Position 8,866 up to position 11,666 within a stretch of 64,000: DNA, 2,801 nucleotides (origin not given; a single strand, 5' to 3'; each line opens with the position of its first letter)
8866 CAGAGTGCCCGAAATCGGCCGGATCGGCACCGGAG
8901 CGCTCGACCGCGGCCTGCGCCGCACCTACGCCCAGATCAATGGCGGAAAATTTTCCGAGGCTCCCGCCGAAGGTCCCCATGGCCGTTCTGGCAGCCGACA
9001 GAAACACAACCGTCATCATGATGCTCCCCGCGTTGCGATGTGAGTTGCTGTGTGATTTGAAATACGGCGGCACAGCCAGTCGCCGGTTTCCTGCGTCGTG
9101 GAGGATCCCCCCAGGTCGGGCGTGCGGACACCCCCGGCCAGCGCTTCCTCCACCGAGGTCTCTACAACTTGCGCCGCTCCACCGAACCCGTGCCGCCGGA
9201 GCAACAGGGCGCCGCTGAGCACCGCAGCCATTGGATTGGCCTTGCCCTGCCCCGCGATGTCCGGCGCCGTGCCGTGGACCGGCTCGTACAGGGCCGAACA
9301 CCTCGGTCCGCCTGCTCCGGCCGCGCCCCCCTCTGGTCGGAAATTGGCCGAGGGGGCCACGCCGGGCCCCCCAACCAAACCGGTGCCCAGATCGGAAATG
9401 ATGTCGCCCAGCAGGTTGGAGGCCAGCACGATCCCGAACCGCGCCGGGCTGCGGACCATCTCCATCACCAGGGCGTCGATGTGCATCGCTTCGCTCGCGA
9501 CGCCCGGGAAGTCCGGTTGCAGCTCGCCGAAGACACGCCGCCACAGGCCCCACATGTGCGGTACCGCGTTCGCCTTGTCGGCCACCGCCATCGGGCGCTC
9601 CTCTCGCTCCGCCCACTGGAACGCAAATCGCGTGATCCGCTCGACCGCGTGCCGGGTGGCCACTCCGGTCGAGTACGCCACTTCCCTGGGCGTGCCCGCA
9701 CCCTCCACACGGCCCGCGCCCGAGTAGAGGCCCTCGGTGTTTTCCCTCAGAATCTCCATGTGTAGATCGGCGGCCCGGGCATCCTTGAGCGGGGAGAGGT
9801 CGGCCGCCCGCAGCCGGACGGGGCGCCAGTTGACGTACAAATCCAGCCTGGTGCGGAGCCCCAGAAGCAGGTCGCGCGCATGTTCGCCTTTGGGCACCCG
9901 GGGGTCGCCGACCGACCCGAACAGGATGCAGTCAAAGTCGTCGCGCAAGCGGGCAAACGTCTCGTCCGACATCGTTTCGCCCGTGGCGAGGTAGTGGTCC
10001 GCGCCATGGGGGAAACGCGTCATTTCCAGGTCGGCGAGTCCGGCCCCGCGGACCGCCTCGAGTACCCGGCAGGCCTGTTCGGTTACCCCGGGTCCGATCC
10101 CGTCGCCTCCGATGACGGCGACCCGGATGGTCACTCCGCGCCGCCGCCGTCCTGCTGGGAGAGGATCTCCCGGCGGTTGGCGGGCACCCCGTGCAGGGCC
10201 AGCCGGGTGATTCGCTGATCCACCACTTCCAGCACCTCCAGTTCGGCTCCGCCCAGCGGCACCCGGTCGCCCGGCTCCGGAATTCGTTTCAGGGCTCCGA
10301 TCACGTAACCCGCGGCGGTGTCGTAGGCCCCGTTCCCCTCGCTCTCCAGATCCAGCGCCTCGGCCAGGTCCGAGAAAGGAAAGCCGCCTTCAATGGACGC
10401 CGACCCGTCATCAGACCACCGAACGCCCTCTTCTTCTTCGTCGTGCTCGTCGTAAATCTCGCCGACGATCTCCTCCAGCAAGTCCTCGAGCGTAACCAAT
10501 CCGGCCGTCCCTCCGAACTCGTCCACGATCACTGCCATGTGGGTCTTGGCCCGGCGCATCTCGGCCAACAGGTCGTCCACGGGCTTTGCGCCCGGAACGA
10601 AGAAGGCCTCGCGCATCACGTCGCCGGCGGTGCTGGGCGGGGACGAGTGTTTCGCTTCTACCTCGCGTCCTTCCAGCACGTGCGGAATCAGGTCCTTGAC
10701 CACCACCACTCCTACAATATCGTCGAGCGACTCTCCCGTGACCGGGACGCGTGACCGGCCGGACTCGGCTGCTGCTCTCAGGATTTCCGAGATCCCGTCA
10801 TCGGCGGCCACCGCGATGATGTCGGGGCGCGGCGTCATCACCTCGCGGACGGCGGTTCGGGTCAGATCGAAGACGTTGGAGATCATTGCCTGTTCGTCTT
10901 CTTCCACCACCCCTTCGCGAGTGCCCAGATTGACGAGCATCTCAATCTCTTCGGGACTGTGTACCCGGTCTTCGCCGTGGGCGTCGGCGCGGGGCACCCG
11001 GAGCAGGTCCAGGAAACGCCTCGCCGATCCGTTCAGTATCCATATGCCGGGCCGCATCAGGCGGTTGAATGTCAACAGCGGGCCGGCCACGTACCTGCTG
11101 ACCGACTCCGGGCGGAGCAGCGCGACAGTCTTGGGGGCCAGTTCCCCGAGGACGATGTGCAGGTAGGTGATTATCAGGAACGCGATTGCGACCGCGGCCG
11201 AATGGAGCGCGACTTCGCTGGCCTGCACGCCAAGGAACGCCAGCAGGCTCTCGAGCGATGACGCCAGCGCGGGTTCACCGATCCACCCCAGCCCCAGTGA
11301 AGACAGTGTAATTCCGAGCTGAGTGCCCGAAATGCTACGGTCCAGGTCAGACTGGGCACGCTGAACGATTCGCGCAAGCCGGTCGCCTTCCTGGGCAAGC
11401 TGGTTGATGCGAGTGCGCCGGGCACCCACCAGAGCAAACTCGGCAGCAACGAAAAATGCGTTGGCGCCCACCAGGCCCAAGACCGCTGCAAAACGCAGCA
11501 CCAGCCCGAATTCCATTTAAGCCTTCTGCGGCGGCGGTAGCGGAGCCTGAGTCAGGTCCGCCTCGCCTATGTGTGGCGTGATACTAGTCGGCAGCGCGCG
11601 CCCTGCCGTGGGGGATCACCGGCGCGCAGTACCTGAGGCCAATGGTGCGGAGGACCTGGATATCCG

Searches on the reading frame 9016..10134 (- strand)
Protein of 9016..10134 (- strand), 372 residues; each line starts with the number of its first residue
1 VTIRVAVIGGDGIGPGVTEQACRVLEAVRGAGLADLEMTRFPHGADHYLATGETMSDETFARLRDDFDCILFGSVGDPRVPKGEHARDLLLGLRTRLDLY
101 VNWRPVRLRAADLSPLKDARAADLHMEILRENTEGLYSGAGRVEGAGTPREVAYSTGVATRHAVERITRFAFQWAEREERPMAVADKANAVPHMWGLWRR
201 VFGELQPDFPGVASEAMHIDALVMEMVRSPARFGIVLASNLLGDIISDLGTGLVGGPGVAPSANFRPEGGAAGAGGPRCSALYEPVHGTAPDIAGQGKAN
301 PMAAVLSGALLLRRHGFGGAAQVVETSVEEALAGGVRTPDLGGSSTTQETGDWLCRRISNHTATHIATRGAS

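Call 5: search_protein_families(library=pfam, proteins=[window:9016-10134:-])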
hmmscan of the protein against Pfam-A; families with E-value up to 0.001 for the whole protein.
window:9016-10134:- (372 aa): 1 family
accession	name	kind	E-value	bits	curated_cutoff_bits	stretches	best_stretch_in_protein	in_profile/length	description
PF00180.25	Iso_dh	-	3.2e-83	280.3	27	1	5-352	2-346/348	Isocitrate/isopropylmalate dehydrogenase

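Call 6: search_protein_families(library=ncbifam, proteins=[window:9016-10134:-])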
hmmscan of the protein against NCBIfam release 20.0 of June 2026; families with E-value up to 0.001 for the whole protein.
window:9016-10134:- (372 aa): 16 families
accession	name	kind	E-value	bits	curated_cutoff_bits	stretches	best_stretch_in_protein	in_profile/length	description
NF002898.0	PRK03437.1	equivalog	9.9e-94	314.4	393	1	2-358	4-345/347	3-isopropylmalate dehydrogenase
TIGR02089.1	TTC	equivalog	6.2e-86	288.5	470.4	1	3-357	4-351/352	tartrate dehydrogenase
NF006048.0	PRK08194.1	equivalog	5.6e-81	272.3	501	1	2-359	3-350/352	tartrate dehydrogenase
TIGR02088.1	LEU3_arch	subfamily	4.6e-77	259.4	409.8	1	5-352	1-321/324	isopropylmalate/isohomocitrate dehydrogenases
TIGR00169.1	leuB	equivalog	5.5e-71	239.4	353.2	1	4-350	1-341/349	3-isopropylmalate dehydrogenase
NF040626.1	AksF2_Meth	equivalog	6.2e-70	236.1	540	1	3-359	2-331/333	homoisocitrate dehydrogenase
NF040619.1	AksF_Meth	equivalog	5.4e-63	213.1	500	1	3-352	2-341/343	homoisocitrate dehydrogenase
NF006529.0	PRK08997.1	equivalog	8e-58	196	510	1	3-357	4-334/335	isocitrate dehydrogenase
NF040855.1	iso_homocit_dh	equivalog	4.7e-52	177.3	680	1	4-357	3-318/345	isocitrate--homoisocitrate dehydrogenase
NF006673.0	PRK09222.1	equivalog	5.2e-51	174.1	509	1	2-348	4-325/482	NADP-dependent isocitrate dehydrogenase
TIGR00175.1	mito_nad_idh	equivalog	2.7e-48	164.8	432.4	1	4-357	5-333/334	isocitrate dehydrogenase (NAD(+))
TIGR02924.1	ICDH_alpha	equivalog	8.7e-39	133.9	561.35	1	4-342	2-315/473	isocitrate dehydrogenase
TIGR00183.1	prok_nadp_idh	equivalog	1.2e-33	116.6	567.3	2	217-341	280-393/417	isocitrate dehydrogenase (NADP(+))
NF005425.0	PRK07006.1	equivalog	4e-32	111.5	490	2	219-339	282-391/416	NADP-dependent isocitrate dehydrogenase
NF005036.0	PRK06451.1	equivalog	5.8e-28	97.8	484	2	219-340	275-385/412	NADP-dependent isocitrate dehydrogenase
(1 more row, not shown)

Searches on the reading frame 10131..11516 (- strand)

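Call 5: search_protein_families(library=pfam, proteins=[window:10131-11516:-])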
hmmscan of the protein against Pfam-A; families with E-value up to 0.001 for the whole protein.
window:10131-11516:- (461 aa): 3 families
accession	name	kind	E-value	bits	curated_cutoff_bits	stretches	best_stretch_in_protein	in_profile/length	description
PF01595.25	CNNM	-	4.7e-47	160.4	28.4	1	13-208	4-181/181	Cyclin M transmembrane N-terminal domain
PF00571.33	CBS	-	1e-14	55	24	2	297-351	1-56/57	CBS domain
PF03471.22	CorC_HlyC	-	1.9e-14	53.9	27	1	369-441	4-77/81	Transporter associated domain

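Call 6: search_protein_families(library=ncbifam, proteins=[window:10131-11516:-])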
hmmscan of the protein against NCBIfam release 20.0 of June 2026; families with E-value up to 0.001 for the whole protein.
window:10131-11516:- (461 aa): 4 families
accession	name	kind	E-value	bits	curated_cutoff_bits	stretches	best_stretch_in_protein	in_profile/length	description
NF052568.1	PolamExpPaeASal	equivalog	2.2e-69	234.4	500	1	11-439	7-420/424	polyamine export protein PaeA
TIGR03520.1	GldE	subfamily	5.7e-52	177.1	376.05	1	101-439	79-403/408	gliding motility-associated protein GldE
NF008604.1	PRK11573.1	equivalog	7.8e-50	170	475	1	15-446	16-421/428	hypothetical protein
NF011675.0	PRK15094.1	equivalog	7.2e-41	140.4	379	1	189-439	35-277/292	CNNM family magnesium/cobalt transport protein CorC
